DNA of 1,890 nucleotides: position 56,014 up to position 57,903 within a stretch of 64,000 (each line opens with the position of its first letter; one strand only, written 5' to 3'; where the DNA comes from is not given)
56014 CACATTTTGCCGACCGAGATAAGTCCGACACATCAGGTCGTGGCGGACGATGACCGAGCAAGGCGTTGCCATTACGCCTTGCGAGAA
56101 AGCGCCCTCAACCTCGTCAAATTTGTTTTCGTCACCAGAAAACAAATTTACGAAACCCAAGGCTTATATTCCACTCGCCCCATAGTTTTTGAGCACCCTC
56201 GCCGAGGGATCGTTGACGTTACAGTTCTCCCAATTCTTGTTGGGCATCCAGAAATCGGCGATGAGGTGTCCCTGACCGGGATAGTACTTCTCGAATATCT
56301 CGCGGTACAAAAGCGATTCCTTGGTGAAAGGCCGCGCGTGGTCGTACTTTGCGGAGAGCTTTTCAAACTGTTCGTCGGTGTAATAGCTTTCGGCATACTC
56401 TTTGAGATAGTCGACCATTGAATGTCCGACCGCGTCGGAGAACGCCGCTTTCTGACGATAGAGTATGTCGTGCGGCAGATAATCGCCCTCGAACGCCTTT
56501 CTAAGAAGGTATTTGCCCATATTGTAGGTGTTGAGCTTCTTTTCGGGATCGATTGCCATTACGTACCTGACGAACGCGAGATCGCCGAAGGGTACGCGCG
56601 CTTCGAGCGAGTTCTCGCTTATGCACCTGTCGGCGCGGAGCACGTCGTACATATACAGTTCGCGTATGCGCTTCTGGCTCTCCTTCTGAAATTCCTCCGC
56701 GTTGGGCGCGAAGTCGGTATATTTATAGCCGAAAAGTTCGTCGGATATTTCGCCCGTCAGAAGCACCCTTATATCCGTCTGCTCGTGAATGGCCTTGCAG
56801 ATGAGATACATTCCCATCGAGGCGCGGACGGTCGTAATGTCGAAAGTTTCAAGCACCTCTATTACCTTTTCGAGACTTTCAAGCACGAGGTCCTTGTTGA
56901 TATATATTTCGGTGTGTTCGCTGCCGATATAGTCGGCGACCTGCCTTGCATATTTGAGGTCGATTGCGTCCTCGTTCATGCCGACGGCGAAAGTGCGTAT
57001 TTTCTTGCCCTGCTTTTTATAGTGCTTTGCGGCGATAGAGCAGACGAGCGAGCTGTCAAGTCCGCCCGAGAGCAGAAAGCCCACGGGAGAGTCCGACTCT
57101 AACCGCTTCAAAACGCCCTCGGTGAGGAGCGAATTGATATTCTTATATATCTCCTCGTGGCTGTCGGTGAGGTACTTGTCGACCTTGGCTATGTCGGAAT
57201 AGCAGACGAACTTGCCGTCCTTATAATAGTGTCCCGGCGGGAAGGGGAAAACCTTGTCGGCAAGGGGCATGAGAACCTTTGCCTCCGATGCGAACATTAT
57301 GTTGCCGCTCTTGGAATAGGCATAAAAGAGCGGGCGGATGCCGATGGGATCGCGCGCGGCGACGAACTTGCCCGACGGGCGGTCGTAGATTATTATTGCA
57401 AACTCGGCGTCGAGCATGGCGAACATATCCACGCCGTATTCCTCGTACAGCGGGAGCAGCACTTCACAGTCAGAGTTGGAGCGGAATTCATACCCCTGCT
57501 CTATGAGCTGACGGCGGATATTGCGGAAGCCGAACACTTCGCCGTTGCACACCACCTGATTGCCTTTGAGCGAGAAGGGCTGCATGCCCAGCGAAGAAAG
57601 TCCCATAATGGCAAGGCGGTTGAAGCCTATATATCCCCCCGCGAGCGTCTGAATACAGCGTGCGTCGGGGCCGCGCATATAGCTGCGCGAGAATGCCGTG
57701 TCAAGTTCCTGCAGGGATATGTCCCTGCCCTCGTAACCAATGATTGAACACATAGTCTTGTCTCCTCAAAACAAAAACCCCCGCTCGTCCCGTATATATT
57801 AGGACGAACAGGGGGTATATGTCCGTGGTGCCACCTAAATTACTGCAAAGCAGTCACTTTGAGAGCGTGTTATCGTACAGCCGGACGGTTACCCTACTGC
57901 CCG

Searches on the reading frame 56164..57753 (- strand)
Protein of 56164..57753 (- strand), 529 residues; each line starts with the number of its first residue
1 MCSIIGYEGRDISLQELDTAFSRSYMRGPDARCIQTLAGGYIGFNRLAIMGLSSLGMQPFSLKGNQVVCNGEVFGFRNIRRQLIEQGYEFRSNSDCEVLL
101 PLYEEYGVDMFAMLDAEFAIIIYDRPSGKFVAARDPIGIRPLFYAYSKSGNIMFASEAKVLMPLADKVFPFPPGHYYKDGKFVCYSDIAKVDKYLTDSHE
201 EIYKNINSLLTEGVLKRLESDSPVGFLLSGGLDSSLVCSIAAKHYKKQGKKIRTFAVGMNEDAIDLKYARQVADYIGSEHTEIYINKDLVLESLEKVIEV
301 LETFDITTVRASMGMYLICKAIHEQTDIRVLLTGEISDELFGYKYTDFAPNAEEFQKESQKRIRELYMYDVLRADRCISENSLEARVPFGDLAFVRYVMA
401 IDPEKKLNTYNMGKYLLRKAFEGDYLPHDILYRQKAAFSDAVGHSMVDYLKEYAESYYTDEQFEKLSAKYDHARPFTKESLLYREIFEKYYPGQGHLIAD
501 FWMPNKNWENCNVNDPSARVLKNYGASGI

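Call 28: find_encoding_contigs(protein=window:56164-57753:-, flank=3000, max_places=10)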
Protein window:56164-57753:- (529 aa): 11 contigs read that carry it; 4 places shown.
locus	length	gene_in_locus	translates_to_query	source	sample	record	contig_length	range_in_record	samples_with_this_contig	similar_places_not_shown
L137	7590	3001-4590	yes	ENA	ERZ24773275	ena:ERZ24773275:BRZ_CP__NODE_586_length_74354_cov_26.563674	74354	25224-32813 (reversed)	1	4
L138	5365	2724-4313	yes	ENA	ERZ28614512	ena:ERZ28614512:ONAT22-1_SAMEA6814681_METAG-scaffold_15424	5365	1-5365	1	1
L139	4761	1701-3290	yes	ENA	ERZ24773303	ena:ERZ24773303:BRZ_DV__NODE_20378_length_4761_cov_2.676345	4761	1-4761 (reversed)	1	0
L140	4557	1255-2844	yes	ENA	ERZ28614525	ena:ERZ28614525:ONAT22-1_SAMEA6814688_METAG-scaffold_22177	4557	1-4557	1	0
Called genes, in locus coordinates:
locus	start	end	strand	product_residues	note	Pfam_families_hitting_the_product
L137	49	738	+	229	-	PF00149:Metallophos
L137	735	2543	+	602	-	PF02837:Glyco_hydro_2_N, PF22666:Glyco_hydro_2_N2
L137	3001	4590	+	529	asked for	PF13522:GATase_6, PF13537:GATase_7, PF00733:Asn_synthase, PF02540:NAD_synthase (weak), PF00733:Asn_synthase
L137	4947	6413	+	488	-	PF01336:tRNA_anti-codon, PF00152:tRNA-synt_2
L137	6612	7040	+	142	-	-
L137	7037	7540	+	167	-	-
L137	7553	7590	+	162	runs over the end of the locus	PF04525:LOR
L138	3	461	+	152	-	?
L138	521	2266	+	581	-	PF02837:Glyco_hydro_2_N, PF22666:Glyco_hydro_2_N2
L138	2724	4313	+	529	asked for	PF13522:GATase_6, PF13537:GATase_7, PF00733:Asn_synthase, PF02540:NAD_synthase (weak), PF00733:Asn_synthase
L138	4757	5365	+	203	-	?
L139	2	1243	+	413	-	?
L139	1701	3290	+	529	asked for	PF13522:GATase_6, PF13537:GATase_7, PF00733:Asn_synthase, PF02540:NAD_synthase (weak), PF00733:Asn_synthase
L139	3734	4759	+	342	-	?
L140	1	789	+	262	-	?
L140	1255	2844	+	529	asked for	PF13522:GATase_6, PF13537:GATase_7, PF00733:Asn_synthase, PF02540:NAD_synthase (weak), PF00733:Asn_synthase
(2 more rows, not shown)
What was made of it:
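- Tried and rejected: Search for an empty site at the E6 locus among strains: all four strains carry E6 (call 28).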
